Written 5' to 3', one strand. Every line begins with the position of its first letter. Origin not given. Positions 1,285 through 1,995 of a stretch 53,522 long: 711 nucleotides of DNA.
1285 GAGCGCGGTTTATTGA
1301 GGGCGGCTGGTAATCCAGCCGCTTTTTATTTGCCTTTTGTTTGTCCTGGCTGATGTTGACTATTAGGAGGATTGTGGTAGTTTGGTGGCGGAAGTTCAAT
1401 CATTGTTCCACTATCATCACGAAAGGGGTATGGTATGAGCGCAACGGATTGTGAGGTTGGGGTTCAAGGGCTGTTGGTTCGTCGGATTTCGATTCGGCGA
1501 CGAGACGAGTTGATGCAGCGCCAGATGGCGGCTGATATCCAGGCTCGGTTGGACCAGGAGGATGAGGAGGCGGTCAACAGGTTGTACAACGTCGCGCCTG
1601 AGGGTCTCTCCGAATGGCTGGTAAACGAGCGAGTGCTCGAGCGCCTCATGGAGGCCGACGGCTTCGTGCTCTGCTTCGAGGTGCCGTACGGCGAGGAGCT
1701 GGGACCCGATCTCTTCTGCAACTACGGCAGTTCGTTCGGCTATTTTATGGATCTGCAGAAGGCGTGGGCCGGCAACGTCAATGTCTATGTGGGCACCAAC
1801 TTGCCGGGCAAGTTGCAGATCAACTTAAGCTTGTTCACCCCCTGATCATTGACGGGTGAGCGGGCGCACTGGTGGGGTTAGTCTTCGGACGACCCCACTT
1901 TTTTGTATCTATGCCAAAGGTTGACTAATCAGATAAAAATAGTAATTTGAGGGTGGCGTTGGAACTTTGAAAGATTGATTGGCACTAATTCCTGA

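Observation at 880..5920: Island of self-contained orphan cassettes around a collagen-stalk/beta-helix surface protein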

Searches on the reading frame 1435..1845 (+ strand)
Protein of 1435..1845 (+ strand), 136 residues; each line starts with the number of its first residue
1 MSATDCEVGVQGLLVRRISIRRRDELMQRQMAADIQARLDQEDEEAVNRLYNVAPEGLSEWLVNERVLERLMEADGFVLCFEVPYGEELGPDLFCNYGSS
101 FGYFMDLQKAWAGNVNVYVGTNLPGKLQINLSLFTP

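Call 5: search_protein_families(library=pfam, max_evalue=0.1, proteins=[window:1435-1845:+])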
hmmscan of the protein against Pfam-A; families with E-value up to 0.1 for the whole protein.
window:1435-1845:+ (136 aa): 0 families

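Call 10: find_encoding_contigs(protein=window:1435-1845:+, flank=10000, max_places=10)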
Protein window:1435-1845:+ (136 aa): no gene with exactly this product is on record in the collection.

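Call 11: search_protein_families(library=phrogs, max_evalue=0.1, proteins=[window:1435-1845:+])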
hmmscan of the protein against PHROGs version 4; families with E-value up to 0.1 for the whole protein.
window:1435-1845:+ (136 aa): 0 families

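Call 12: search_protein_families(library=padloc, max_evalue=0.1, proteins=[window:1435-1845:+])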
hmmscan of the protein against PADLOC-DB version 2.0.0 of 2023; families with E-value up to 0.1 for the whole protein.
window:1435-1845:+ (136 aa): 0 families

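Call 14: find_homologous_proteins(query=window:1435-1845:+, max_evalue=0.01)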
Query window:1435-1845:+ (136 aa): 1 proteins with E <= 0.01 among 15 candidates.
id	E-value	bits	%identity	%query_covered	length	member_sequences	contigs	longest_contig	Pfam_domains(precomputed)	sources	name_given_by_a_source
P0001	1.3e-85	302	100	100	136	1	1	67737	-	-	-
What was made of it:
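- Tried and rejected: The word-index search with o1435 returned only itself (call 14).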

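Call 17: find_encoding_contigs(protein=P0001, flank=10000)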
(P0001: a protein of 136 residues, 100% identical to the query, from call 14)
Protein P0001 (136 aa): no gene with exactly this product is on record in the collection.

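Call 24: search_protein_representatives(alignment_id=A1)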
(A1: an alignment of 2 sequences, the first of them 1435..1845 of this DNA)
Query: 2 sequences, 139 profile positions. Proteins with E-value up to 0.001 (for the whole library): 13; up to 1e-10: 2; up to 1e-30: 2. The best 13 are listed.
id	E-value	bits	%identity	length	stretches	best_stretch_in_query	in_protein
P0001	1.7e-74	264.3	-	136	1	1-137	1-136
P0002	8.6e-50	184.3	-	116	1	1-139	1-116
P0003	1.7e-06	44.0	-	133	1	12-135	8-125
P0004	6.2e-06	42.2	-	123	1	27-134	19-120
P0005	1.4e-05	41.0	-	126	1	12-130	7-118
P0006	2.2e-05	40.4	-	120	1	11-131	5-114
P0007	3.7e-05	39.7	-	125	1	8-121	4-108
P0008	7.5e-05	38.7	-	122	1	19-129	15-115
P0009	9.9e-05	38.3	-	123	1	11-121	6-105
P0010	1.4e-04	37.8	-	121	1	11-133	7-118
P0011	4.5e-04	36.1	-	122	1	32-128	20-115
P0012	6.1e-04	35.7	-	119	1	14-137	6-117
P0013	9.3e-04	35.1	-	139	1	17-124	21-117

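Call 26: find_homologous_proteins(query=A2, max_evalue=0.001)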
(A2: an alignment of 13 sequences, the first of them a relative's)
Query A2 (13 sequences) (136 aa, profile of the alignment): 4 proteins with E <= 0.001 among 1891 candidates.
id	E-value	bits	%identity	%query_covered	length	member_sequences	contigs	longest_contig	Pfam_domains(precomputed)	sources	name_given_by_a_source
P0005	4.5e-32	128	26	78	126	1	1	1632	-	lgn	-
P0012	1.1e-29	121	28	65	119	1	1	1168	-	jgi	jgi:hypothetical protein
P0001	4.9e-25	106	100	100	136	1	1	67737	-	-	-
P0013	4.7e-21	93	28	46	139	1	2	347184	-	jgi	jgi:hypothetical protein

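Call 27: find_encoding_contigs(protein=P0013, flank=10000, max_places=4)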
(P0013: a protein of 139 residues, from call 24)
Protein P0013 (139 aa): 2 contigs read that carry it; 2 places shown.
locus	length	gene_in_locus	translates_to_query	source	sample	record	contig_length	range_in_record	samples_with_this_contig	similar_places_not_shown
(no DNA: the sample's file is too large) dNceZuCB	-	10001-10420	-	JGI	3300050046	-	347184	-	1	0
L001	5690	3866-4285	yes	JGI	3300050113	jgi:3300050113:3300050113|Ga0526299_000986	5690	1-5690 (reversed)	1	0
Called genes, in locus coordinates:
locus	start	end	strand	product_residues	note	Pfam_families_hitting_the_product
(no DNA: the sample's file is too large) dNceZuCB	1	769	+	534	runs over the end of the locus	PF10592:AIPR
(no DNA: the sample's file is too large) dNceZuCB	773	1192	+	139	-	-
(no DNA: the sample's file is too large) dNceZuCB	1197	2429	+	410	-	PF02463:SMC_N, PF13175:AAA_15, PF13476:AAA_23 (weak), PF13514:AAA_27 (weak), PF13304:AAA_21, PF13175:AAA_15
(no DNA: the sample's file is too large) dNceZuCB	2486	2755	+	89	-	-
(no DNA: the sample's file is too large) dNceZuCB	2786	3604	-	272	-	PF03734:YkuD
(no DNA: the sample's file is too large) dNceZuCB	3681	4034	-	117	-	-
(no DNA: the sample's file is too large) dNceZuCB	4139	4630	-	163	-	-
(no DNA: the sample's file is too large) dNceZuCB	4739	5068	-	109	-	-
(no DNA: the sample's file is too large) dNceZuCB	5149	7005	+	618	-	-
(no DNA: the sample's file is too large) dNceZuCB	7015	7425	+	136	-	PF03073:TspO_MBR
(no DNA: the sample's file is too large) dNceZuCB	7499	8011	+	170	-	PF04173:DoxD, PF07681:DoxX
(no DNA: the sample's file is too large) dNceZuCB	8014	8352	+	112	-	-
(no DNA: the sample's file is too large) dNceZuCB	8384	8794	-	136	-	-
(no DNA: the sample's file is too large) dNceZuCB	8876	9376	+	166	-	-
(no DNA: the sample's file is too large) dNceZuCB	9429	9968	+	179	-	PF01863:YgjP-like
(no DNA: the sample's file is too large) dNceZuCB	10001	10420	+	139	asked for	-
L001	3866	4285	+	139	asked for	-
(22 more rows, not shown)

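Call 28: find_encoding_contigs(protein=P0003, flank=10000, max_places=4)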
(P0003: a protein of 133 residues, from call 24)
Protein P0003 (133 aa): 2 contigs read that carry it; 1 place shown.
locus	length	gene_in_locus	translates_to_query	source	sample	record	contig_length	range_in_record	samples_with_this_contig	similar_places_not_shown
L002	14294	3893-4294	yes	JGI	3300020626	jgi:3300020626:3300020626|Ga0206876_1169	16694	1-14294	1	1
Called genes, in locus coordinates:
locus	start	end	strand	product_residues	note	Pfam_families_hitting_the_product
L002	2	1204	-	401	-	?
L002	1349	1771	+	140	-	PF01668:SmpB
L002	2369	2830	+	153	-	-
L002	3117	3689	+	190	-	-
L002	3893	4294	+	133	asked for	-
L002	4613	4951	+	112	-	-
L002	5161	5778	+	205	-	PF00857:Isochorismatase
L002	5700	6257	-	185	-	PF15956:DUF4760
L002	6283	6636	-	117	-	-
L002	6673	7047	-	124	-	-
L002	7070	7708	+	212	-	PF01471:PG_binding_1, PF16656:Pur_ac_phosph_N (weak)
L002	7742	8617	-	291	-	PF18915:DUF5667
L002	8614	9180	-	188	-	PF04542:Sigma70_r2, PF08281:Sigma70_r4_2, PF04545:Sigma70_r4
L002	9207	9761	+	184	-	PF05198:IF3_N, PF00707:IF3_C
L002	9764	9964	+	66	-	PF01632:Ribosomal_L35p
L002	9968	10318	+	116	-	PF00453:Ribosomal_L20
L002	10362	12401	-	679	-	-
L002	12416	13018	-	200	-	PF18306:LDcluster4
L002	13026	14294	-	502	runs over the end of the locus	PF00753:Lactamase_B, PF23023:Anti-Pycsar_Apyc1 (faint), PF16661:Lactamase_B_6 (weak), PF10996:Beta-Casp, PF07521:RMMBL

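Call 39: predict_structure(alignment_id=A2)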
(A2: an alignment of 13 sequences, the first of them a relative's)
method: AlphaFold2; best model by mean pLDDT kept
length: 136 residues; sequences in the alignment: 13
mean_pLDDT: 89.5   pTM: 0.72
mean pLDDT of the five models: 89.5, 88.4, 88.0, 86.8, 85.4
residues with pLDDT >= 90: 99; 70-90: 26; 50-70: 11; < 50: 0
segments of 3 or more residues with pLDDT < 50: none
pLDDT, mean of each block of 10 residues (from residue 1): 65 91 94 95 95 94 94 89 83 85 96 95 91 85
secondary structure, 60 per line:
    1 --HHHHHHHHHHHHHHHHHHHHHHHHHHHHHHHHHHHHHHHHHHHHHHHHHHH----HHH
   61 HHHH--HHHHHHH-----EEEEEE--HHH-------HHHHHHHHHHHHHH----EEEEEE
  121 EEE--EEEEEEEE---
elements in order: H3-53 H58-64 H67-73 E79-84 H97-110 E115-123 E126-133
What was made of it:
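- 1435..1845 (+): o1435: 136-aa paralog of o5520, member of a rare family. The cassette is absent from genome B. AlphaFold pLDDT is 89.5 (call 39).
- The o1435 family gives a confident fold (calls 24, 39).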

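Call 43: fold_search(model_id=the predicted structure, library=pdb)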
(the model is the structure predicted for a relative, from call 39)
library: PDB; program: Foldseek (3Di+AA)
matches with E <= 10: 686; with E <= 0.001: 0
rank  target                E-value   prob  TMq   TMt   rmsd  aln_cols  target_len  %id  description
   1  3dz6_A                1.9e-01  0.41  0.28  0.19   5.6        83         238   12  Human AdoMetDC with 5'-[(4-aminooxybutyl)methylamino]-5'deoxy-8-ethyladenosine (released 2009-03-10)
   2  9p1h_A                2.4e-01  0.28  0.27  0.17   6.5        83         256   12  100K human S-adenosylmethionine decarboxylase (released 2025-09-17)
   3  1i7b_A                2.8e-01  0.38  0.29  0.19   5.3        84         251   12  HUMAN S-ADENOSYLMETHIONINE DECARBOXYLASE WITH COVALENTLY BOUND PYRUVOYL GROUP AND COVALENTLY BOUND S-ADENOSYLMETHIONIN (released 2001-08-22)
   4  3epb_A                3.2e-01  0.35  0.29  0.19   5.3        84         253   13  Human AdoMetDC E256Q mutant complexed with putrescine (released 2008-12-23)
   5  3ep4_A                3.2e-01  0.28  0.27  0.18   5.3        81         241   12  Human AdoMetDC E256Q mutant with no putrescine bound (released 2008-12-23)
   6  9ss1_F3               3.4e-01  0.75  0.40  0.34   4.1        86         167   16  30S ribosomal subunit RimM-KO with IF1 and IF3 (State II) (released 2026-02-04)
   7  4pht_X                3.4e-01  0.60  0.25  0.16   4.1        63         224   16  ATPase GspE in complex with the cytoplasmic domain of GspL from the Vibrio vulnificus type II Secretion system (released 2014-11-26)
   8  3dz7_A                3.4e-01  0.30  0.28  0.18   5.6        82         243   12  Human AdoMetDC with 5'-[(carboxamidomethyl)methylamino]-5'-deoxy-8-methyladenosine (released 2009-03-10)
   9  3ep9_A                3.4e-01  0.21  0.27  0.18   6.3        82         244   12  Human AdoMetDC with no putrescine bound (released 2008-12-23)
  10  9h88_B                3.4e-01  0.18  0.18  0.22   5.9        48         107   21  Crystal structure of LmrR variant V15aY-RNYW with Val15 replaced by 3-aminotyrosine and evolved as Friedel-Crafts alky (released 2025-04-30)
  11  3dz2_A                3.6e-01  0.33  0.30  0.19   5.6        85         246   13  Human AdoMetDC with 5'-[(3-aminopropyl)methylamino]-5'deoxy-8-methyladenosine (released 2009-03-10)
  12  3gku_A                3.8e-01  0.47  0.32  0.22   6.6        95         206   10  Crystal structure of a probable RNA-binding protein from Clostridium symbiosum ATCC 14940 (released 2009-03-31)
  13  9pbb_A                3.8e-01  0.21  0.27  0.17   6.5        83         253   12  293K human S-adenosylmethionine decarboxylase (released 2025-09-17)
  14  9p1h_C                3.8e-01  0.20  0.26  0.17   6.1        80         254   14  100K human S-adenosylmethionine decarboxylase (released 2025-09-17)
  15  3epa_A                4.1e-01  0.23  0.28  0.18   5.7        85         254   12  Human AdoMetDC E178Q mutant complexed with putrescine (released 2008-12-23)
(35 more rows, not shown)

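Call 46: find_encoding_contigs(protein=P0009, flank=10000, max_places=3)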
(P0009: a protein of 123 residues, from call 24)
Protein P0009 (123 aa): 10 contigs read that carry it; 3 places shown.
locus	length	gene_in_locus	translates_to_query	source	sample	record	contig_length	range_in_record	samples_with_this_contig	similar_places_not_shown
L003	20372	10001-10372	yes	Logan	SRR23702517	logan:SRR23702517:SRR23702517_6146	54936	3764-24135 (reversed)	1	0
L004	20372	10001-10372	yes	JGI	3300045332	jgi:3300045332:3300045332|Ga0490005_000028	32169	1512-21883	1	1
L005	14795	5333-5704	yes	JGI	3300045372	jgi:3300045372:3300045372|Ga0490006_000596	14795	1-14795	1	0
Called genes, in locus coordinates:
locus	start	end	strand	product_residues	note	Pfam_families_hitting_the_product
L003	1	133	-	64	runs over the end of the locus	-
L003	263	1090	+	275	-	-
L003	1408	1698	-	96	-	-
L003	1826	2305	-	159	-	-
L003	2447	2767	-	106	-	-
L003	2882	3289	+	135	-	PF10604:Polyketide_cyc2, PF08327:AHSA1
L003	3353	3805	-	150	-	-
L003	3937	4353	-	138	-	-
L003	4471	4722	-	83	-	-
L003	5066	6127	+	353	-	-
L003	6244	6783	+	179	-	PF04480:DUF559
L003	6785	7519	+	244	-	PF03372:Exo_endo_phos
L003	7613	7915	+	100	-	-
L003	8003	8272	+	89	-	-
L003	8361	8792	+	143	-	-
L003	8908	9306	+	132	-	PF00903:Glyoxalase, PF22677:Ble-like_N (weak), PF18029:Glyoxalase_6 (weak)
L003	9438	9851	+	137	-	PF18914:DUF5666 (weak)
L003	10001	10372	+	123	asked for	-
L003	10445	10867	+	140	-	PF00892:EamA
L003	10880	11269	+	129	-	PF01863:YgjP-like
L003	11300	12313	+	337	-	PF10646:Germane (faint)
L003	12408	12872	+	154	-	-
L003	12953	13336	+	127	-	PF07883:Cupin_2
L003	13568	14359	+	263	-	PF13175:AAA_15 (faint), PF00005:ABC_tran, PF13304:AAA_21 (weak)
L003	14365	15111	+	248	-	PF01061:ABC2_membrane, PF12698:ABC2_membrane_3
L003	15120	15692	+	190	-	PF09335:VTT_dom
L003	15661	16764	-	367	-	-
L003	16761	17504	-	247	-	PF00005:ABC_tran, PF13304:AAA_21 (faint)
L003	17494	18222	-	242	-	PF00528:BPD_transp_1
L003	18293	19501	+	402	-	PF08323:Glyco_transf_5, PF13439:Glyco_transf_4, PF13579:Glyco_trans_4_4, PF20706:GT4-conflict, PF00534:Glycos_transf_1, PF13692:Glyco_trans_1_4, PF13524:Glyco_trans_1_2 (weak)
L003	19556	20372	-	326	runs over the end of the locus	PF02899:Phage_int_SAM_1, PF00589:Phage_integrase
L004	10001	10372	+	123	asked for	-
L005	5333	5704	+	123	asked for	-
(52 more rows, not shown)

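Call 47: find_encoding_contigs(protein=P0006, flank=10000, max_places=3)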
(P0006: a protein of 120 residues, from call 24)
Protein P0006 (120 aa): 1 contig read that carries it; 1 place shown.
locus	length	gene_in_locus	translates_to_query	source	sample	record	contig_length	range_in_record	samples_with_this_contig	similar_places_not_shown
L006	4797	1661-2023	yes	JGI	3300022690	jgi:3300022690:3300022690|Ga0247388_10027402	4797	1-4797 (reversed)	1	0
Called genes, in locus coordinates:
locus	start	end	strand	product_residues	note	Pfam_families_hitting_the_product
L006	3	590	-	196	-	?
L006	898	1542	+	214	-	-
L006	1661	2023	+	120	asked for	-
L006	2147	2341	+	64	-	-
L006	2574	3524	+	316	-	-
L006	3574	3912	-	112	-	PF02518:HATPase_c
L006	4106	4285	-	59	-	-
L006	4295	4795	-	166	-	?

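Call 55: fold_search(model_id=the predicted structure, library=viral)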
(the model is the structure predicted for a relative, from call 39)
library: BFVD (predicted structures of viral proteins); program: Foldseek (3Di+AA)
matches with E <= 10: 981; with E <= 0.001: 0
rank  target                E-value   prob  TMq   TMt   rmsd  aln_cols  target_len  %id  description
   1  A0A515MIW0            2.7e-02  0.47  0.25  0.14  13.9        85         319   19  Uncharacterized protein [Streptomyces phage Esketit]
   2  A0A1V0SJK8            3.8e-02  0.44  0.23  0.16  16.7       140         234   14  Uncharacterized protein [Klosneuvirus KNV1]
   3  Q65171                4.0e-02  0.87  0.35  0.37   8.5       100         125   14  Uncharacterized protein B125R [African swine fever virus (strain Badajoz 1971 Vero-adapted)]
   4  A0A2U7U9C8            5.5e-02  0.89  0.39  0.33  16.0       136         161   13  Uncharacterized protein [Pandoravirus quercus]
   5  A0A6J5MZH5            6.3e-02  0.91  0.31  0.40   3.6        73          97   16  Uncharacterized protein [uncultured Caudovirales phage]
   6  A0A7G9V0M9            7.2e-02  0.72  0.33  0.42  15.7       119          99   20  (no name in the UniProt tables at hand)
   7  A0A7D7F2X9            1.1e-01  0.57  0.34  0.42  10.1        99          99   12  (no name in the UniProt tables at hand)
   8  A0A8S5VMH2            1.1e-01  0.60  0.31  0.41   6.3       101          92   13  Uncharacterized protein [Ackermannviridae sp.]
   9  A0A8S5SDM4            1.2e-01  0.85  0.36  0.41  12.5       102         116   11  Uncharacterized protein [Siphoviridae sp. ctnpt50]
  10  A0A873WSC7            1.2e-01  0.85  0.42  0.48   8.0        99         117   11  Uncharacterized protein [Providencia phage PSTCR5]
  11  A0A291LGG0            1.2e-01  0.28  0.24  0.18  15.7       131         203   14  Uncharacterized protein [Aeromonas phage AS-sw]
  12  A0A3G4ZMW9            1.3e-01  0.63  0.35  0.46   7.1       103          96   11  Uncharacterized protein [Terrestrivirus sp.]
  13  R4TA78                1.4e-01  0.25  0.22  0.32  10.3        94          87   14  Uncharacterized protein [Haloarcula californiae tailed virus 2]
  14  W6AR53                1.6e-01  0.38  0.31  0.29  19.5       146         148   12  Uncharacterized protein [Erwinia phage Ea35-70]
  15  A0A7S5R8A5            1.7e-01  0.47  0.25  0.17   7.9        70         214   14  Uncharacterized protein [Rhizobium phage RHph_Y65]
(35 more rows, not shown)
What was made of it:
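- Tried and rejected: Foldseek of the family model against PDB and BFVD gave best E-values of 0.19 and 0.027, with TM-scores of about 0.5 or lower (calls 43, 55).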

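Call 75: find_encoding_contigs(protein=P0007, flank=8000, max_places=2)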
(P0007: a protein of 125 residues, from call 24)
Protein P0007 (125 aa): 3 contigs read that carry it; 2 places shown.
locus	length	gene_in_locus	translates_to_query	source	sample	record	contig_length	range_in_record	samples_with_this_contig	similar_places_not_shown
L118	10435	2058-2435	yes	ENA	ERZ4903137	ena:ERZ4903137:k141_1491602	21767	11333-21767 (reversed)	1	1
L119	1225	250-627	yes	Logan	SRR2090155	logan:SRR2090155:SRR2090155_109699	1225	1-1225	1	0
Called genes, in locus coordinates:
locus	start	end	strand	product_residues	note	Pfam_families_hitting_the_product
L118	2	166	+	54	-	?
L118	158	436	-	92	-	-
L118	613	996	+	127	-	-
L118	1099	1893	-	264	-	PF02163:Peptidase_M50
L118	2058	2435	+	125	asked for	-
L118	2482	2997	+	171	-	PF00578:AhpC-TSA, PF08534:Redoxin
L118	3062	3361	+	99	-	-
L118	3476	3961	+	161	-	-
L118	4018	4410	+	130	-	-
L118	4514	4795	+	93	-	-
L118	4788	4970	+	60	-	-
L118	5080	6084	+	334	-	PF10343:Q_salvage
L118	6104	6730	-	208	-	PF00929:RNase_T (weak)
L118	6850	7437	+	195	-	-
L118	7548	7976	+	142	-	-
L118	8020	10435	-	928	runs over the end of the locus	-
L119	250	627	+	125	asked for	-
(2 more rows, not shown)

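Call 76: find_encoding_contigs(protein=P0004, flank=8000, max_places=2)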
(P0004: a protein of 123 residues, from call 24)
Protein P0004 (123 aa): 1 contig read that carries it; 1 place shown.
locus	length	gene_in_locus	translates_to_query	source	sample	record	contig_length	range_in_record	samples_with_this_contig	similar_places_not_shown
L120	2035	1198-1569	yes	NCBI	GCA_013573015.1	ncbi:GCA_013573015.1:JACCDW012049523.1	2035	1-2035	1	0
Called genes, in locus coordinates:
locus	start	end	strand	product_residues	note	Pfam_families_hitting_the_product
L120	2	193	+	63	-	?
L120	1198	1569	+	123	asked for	-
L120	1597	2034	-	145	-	?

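Call 85: search_protein_families(library=ncbifam, max_evalue=0.1, proteins=[window:1435-1845:+, L003:8003-8272:+, L003:9438-9851:+])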
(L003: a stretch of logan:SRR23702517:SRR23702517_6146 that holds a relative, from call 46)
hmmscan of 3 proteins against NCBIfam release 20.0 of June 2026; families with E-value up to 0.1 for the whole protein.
window:1435-1845:+ (136 aa): 0 families

L003:8003-8272:+ (89 aa): 0 families

L003:9438-9851:+ (137 aa): 0 families

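Call 86: search_solved_structures(query=A2, max_evalue=10)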
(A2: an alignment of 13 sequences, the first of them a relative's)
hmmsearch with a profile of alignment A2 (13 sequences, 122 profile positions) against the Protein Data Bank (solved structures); distinct sequences matched with E-value up to 10: 4.
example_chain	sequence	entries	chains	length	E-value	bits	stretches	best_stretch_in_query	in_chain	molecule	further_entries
7b4w_A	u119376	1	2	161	0.29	14.1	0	37-70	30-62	Broadly neutralizing DARPin bnD.3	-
6nuk_A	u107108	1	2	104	0.58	13.2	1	64-118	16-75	Ferredog-Diesel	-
2a6b_A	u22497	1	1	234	0.97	12.4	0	79-105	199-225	hypothetical protein spr0628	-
5lw1_A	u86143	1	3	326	1.5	11.8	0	43-68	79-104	DD_232_11_D12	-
